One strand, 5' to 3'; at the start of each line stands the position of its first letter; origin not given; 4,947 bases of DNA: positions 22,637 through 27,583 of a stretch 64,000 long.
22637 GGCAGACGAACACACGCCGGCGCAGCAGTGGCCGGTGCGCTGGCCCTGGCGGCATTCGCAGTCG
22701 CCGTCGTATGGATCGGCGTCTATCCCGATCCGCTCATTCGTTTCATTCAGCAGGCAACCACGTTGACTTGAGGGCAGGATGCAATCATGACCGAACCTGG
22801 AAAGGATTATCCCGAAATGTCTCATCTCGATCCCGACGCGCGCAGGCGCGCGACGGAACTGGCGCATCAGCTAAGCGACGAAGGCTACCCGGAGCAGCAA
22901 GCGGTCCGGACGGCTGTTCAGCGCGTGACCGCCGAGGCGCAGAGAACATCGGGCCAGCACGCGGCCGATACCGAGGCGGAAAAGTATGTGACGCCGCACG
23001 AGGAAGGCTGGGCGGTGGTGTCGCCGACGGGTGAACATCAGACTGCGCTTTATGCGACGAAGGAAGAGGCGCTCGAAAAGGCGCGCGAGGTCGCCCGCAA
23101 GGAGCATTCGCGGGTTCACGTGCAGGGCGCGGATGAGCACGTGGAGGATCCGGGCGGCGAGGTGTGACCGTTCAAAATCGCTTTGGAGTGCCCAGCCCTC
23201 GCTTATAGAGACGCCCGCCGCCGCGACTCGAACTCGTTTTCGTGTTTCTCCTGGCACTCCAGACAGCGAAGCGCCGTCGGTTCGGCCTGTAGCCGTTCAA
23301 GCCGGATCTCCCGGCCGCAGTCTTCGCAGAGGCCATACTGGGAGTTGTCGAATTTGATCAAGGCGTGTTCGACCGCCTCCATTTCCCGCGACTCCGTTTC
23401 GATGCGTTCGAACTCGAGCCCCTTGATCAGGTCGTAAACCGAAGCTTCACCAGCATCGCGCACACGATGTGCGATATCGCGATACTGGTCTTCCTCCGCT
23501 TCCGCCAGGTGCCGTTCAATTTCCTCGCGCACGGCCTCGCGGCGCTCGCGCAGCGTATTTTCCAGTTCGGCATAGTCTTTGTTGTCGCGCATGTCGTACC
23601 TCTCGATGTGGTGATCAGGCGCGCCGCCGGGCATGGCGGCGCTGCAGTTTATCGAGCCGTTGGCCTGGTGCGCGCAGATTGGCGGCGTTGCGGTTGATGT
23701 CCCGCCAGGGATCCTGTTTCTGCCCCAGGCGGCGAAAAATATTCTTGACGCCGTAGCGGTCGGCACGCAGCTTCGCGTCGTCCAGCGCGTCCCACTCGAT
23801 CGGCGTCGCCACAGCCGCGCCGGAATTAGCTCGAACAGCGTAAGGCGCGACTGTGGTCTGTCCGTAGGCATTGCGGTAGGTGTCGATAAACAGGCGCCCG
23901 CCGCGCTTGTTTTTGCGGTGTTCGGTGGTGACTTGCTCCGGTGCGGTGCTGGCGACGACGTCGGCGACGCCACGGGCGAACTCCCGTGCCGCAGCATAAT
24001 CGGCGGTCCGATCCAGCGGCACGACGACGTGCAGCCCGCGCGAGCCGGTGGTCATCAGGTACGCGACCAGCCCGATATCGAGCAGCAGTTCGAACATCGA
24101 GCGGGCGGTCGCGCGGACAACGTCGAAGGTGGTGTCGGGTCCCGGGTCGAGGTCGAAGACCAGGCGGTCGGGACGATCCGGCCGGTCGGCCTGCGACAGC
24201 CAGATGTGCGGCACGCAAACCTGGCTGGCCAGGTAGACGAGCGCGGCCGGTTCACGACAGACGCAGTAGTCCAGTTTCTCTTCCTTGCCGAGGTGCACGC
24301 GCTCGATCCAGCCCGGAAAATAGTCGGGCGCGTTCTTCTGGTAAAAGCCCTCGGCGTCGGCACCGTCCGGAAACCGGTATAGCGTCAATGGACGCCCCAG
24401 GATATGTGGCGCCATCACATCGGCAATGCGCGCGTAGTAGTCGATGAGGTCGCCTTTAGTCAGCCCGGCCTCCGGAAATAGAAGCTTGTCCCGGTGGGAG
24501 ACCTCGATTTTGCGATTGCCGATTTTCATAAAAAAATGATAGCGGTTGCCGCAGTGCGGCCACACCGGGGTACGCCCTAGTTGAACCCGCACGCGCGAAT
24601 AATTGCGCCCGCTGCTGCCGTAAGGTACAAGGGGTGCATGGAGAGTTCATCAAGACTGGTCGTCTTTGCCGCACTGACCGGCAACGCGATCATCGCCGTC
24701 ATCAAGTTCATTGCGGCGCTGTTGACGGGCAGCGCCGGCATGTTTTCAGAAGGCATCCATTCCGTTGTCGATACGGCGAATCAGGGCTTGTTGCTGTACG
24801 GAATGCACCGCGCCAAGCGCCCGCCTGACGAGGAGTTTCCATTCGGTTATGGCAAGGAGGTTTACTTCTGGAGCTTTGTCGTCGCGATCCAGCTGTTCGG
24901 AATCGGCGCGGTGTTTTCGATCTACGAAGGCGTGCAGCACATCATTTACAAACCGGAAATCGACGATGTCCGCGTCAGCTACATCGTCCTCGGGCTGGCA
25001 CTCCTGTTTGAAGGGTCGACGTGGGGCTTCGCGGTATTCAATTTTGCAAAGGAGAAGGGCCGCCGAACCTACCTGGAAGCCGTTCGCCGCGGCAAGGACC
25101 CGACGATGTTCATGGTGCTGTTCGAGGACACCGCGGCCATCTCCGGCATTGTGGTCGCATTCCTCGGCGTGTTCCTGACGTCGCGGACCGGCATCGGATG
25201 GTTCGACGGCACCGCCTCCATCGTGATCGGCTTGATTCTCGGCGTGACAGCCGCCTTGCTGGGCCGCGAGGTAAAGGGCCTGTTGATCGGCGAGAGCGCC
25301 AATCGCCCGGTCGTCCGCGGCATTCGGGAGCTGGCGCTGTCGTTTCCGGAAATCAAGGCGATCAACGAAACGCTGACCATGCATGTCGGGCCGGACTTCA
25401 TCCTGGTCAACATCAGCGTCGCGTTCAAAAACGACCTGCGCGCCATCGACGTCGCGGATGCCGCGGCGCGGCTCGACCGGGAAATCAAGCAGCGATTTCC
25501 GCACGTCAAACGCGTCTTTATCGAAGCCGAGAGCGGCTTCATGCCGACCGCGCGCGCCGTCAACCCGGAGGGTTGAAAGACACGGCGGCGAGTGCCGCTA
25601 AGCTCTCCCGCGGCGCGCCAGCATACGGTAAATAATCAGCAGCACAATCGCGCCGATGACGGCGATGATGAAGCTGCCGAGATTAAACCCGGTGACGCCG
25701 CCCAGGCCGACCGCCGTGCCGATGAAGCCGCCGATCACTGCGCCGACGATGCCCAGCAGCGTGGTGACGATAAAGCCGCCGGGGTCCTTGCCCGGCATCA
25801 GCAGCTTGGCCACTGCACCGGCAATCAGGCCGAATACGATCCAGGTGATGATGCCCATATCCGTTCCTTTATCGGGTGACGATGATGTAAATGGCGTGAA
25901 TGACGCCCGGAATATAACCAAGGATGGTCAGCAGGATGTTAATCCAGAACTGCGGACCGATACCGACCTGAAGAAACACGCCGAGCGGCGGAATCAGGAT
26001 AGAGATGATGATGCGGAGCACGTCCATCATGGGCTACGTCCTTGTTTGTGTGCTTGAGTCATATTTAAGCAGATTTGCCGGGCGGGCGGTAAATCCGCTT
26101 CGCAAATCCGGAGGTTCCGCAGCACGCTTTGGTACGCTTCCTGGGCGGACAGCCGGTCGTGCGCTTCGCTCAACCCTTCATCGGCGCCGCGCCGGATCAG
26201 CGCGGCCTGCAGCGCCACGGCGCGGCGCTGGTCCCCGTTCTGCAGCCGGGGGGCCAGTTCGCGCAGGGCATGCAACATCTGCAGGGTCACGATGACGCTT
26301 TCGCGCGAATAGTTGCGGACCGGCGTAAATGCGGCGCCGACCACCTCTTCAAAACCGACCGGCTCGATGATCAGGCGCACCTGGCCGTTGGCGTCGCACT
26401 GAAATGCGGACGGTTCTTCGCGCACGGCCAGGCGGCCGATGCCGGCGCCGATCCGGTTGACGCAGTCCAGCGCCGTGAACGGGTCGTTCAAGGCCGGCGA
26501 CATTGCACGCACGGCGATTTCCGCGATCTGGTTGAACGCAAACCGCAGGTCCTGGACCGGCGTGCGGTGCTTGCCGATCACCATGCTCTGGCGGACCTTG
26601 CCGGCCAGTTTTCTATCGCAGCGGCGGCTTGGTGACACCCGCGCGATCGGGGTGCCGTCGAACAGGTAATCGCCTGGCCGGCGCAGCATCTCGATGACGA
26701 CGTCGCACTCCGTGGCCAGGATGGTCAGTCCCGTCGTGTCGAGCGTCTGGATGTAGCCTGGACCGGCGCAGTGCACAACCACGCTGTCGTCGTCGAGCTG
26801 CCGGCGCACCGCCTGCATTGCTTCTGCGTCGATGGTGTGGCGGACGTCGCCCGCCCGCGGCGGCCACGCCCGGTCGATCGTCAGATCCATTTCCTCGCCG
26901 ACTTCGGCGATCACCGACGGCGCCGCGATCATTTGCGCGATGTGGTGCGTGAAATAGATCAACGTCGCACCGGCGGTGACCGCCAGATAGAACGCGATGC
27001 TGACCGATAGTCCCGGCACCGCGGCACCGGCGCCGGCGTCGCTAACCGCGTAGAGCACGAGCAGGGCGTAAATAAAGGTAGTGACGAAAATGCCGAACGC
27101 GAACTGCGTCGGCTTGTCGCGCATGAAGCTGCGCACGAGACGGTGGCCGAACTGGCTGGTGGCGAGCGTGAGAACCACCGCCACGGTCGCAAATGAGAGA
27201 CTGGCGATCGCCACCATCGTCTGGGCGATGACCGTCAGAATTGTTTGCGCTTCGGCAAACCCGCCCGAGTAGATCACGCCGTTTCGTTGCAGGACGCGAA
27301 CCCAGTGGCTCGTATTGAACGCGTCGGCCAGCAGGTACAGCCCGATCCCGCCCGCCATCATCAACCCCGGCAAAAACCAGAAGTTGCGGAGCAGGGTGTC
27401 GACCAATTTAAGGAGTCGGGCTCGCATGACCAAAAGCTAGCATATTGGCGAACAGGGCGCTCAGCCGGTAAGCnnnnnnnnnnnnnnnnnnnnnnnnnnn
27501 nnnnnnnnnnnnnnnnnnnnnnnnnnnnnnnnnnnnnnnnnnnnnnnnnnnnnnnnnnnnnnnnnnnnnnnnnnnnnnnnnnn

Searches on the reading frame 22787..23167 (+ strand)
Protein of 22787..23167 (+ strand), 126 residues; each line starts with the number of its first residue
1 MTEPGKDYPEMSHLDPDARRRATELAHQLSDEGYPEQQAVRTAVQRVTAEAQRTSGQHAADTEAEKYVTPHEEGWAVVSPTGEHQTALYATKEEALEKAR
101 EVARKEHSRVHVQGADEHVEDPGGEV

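Call 56: search_protein_families(library=pfam, max_evalue=0.00001, proteins=[window:22787-23167:+])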
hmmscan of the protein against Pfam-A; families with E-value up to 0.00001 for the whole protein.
window:22787-23167:+ (126 aa): 1 family
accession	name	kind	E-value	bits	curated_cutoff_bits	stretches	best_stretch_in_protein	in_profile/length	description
PF09954.14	DUF2188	-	2.1e-10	41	22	1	67-121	2-58/62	Uncharacterized protein conserved in bacteria (DUF2188)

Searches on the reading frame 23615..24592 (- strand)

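Call 56: search_protein_families(library=pfam, max_evalue=0.00001, proteins=[window:23615-24592:-])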
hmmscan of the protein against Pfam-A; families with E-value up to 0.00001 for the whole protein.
window:23615-24592:- (325 aa): 2 families
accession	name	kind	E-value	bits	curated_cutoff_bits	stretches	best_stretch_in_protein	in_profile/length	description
PF21686.3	LigD_Prim-Pol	-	3.5e-87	292.6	27.4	1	45-296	1-254/254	LigD, primase-polymerase domain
PF01896.25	DNA_primase_S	-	7.7e-07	30.1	26.8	1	146-267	1-163/163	DNA primase small subunit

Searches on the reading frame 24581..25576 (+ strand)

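Call 56: search_protein_families(library=pfam, max_evalue=0.00001, proteins=[window:24581-25576:+])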
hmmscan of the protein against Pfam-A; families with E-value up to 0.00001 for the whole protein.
window:24581-25576:+ (331 aa): 1 family
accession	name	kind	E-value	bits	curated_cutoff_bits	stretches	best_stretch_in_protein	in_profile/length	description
PF01545.26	Cation_efflux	-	8.8e-36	124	26.6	1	29-231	2-193/198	Cation efflux family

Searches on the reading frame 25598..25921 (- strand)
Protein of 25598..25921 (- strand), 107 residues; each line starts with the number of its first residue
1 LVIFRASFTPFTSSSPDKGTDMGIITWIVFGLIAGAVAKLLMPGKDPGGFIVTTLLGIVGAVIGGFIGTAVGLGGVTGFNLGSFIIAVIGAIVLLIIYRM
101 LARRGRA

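Call 58: search_protein_families(library=pfam, max_evalue=0.00001, proteins=[window:25598-25921:-])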
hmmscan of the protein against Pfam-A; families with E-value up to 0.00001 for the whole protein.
window:25598-25921:- (107 aa): 1 family
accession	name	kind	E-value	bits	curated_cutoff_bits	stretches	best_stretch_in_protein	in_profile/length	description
PF04226.18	Transgly_assoc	-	7.6e-14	52.1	25.3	1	54-103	1-49/49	Transglycosylase associated protein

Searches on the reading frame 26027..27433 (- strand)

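Call 58: search_protein_families(library=pfam, max_evalue=0.00001, proteins=[window:26027-27433:-])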
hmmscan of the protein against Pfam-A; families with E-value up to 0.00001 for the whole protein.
window:26027-27433:- (468 aa): 1 family
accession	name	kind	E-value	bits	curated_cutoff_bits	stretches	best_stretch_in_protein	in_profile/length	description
PF10011.15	DUF2254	-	6.2e-103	344.9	28.8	1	17-391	3-367/368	Predicted membrane protein (DUF2254)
